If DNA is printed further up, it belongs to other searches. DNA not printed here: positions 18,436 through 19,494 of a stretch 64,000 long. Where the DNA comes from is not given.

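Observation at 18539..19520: PEP-CTERM cargo gene is a self-contained unit with a candidate sigma-54 promoter and its own strong terminator.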

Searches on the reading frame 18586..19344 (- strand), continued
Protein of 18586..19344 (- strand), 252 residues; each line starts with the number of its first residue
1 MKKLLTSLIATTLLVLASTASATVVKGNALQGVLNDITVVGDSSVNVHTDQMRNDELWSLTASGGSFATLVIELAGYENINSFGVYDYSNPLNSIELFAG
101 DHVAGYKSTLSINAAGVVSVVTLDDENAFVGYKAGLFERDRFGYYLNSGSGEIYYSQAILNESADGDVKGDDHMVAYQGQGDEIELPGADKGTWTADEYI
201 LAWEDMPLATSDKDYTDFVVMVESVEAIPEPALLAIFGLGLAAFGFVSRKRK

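Call 37: search_protein_families(library=ncbifam, proteins=[L063:131-1507:+, L063:1572-2984:+, L063:3037-5673:+, L050:1921-4035:+, L050:4081-5460:+], max_evalue=1e-40)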
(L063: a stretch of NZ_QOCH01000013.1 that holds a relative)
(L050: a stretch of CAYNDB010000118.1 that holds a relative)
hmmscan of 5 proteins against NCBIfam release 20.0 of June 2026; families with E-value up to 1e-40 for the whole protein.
L063:131-1507:+ (458 aa): 1 family
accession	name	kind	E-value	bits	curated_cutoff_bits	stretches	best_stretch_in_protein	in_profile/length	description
TIGR02916.1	PEP_his_kin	equivalog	1.9e-143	479.5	300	1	7-418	271-679/679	XrtA/PEP-CTERM system histidine kinase PrsK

L063:1572-2984:+ (470 aa): 22 families
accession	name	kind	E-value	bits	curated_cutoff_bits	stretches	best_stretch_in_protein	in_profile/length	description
TIGR02915.1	PEP_resp_reg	equivalog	1.9e-203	676.3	502.6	1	18-461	1-444/445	PEP-CTERM-box response regulator transcription factor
NF008469.0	PRK11361.1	equivalog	1.5e-112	376.7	714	1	15-463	4-458/461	acetoacetate metabolism transcriptional regulator AtoC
TIGR01818.1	ntrC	equivalog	4.3e-110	368.6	558.6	1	19-401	2-378/463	nitrogen regulation protein NR(I)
NF041946.1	LuxO_transreg_Vib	equivalog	5.7e-103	345.2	800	1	37-403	19-379/463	quorum-sensing sigma-54 dependent transcriptional regulator LuxO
TIGR01817.1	nifA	equivalog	4.8e-101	339.1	528.85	1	141-402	181-440/534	nif-specific transcriptional activator NifA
NF041552.1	TF_PrdR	equivalog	2.5e-100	336.5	795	1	149-460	263-577/577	sigma-54 dependent transcriptional regulator PrdR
NF011695.0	PRK15115.1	equivalog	9.4e-99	331.1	763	1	15-464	6-441/445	two-component system response regulator GlrR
NF049963.1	RespRegFlgRCampy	domain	2.1e-97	326.7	750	1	20-461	5-429/429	fla regulon two-component system response regulator FlgR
NF050807.1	TransRegFlbDCaul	equivalog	6.2e-94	315.4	750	1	17-460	2-439/454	sigma-54-dependent transcriptional regulator FlbD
NF003451.0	PRK05022.1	equivalog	1.4e-91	307.7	476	1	131-461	159-510/512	nitric oxide reductase transcriptional regulator NorR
NF008176.1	PRK10923.1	equivalog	4.3e-91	305.8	620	1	19-400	7-381/469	nitrogen regulation protein NR(I)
NF007689.0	PRK10365.1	equivalog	6.3e-90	302.1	760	1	28-453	22-436/441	sigma-54-dependent response regulator transcription factor ZraR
NF051870.1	NAssimRespRegNtrX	equivalog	1.1e-89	301.4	600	1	39-453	26-444/452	nitrogen assimilation response regulator NtrX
NF038308.1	RNA_repair_RtcR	equivalog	1.9e-87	294.3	650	1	136-459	159-511/530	RNA repair transcriptional activator RtcR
TIGR02329.1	propionate_PrpR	equivalog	3.6e-85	286.6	499.2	1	138-454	194-522/526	propionate catabolism operon regulatory protein PrpR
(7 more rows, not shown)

L063:3037-5673:+ (878 aa): 1 family
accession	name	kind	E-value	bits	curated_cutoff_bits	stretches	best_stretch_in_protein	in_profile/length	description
TIGR02917.1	PEP_TPR_lipo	equivalog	3.8e-113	379.1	312.2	2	291-871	303-877/899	XrtA/PEP-CTERM system TPR-repeat protein PrsT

L050:1921-4035:+ (704 aa): 1 family
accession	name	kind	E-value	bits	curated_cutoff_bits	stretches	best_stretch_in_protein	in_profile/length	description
TIGR02916.1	PEP_his_kin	equivalog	1.7e-133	446.7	300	1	51-695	41-679/679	XrtA/PEP-CTERM system histidine kinase PrsK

L050:4081-5460:+ (459 aa): 24 families
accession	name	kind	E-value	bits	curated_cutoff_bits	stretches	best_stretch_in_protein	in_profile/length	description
TIGR02915.1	PEP_resp_reg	equivalog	9.2e-177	588.3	502.6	1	10-451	1-444/445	PEP-CTERM-box response regulator transcription factor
NF008469.0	PRK11361.1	equivalog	2.3e-124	415.6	714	1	9-453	6-458/461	acetoacetate metabolism transcriptional regulator AtoC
TIGR01818.1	ntrC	equivalog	1.8e-123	412.8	558.6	1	11-392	2-378/463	nitrogen regulation protein NR(I)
NF051870.1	NAssimRespRegNtrX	equivalog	4e-105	352.3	600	1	10-448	4-449/452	nitrogen assimilation response regulator NtrX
TIGR01817.1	nifA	equivalog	6.7e-105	351.8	528.85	1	140-399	187-446/534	nif-specific transcriptional activator NifA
NF041552.1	TF_PrdR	equivalog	3.3e-104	349.3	795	1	132-448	251-575/577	sigma-54 dependent transcriptional regulator PrdR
NF011695.0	PRK15115.1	equivalog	6.6e-102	341.5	763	1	6-455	5-442/445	two-component system response regulator GlrR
NF041946.1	LuxO_transreg_Vib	equivalog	7.1e-102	341.6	800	1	30-389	20-374/463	quorum-sensing sigma-54 dependent transcriptional regulator LuxO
NF007689.0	PRK10365.1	equivalog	3.1e-101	339.3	760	1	9-444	7-437/441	sigma-54-dependent response regulator transcription factor ZraR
NF003451.0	PRK05022.1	equivalog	1.2e-99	334.4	476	1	139-451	175-510/512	nitric oxide reductase transcriptional regulator NorR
NF008176.1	PRK10923.1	equivalog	1.5e-99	333.7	620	1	5-392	1-382/469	nitrogen regulation protein NR(I)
NF049963.1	RespRegFlgRCampy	domain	3.4e-97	326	750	1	10-450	3-428/429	fla regulon two-component system response regulator FlgR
NF050807.1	TransRegFlbDCaul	equivalog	1.4e-91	307.6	750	1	84-397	71-367/454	sigma-54-dependent transcriptional regulator FlbD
NF038308.1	RNA_repair_RtcR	equivalog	1.9e-89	300.9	650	1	130-391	161-432/530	RNA repair transcriptional activator RtcR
TIGR02329.1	propionate_PrpR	equivalog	4.3e-86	289.6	499.2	1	142-447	206-525/526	propionate catabolism operon regulatory protein PrpR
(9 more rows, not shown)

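Call 40: search_protein_families(library=pfam, proteins=[window:18589-19344:-], max_evalue=0.01)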
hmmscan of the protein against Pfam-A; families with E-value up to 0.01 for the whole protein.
window:18589-19344:- (252 aa): 2 families
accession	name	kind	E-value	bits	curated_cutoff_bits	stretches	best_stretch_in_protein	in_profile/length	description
PF13448.11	DUF4114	-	5.5e-06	27.7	27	1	150-224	29-84/85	Domain of unknown function (DUF4114)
PF07589.16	PEP-CTERM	-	3.4e-05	24.2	20.7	1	227-250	1-24/24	PEP-CTERM motif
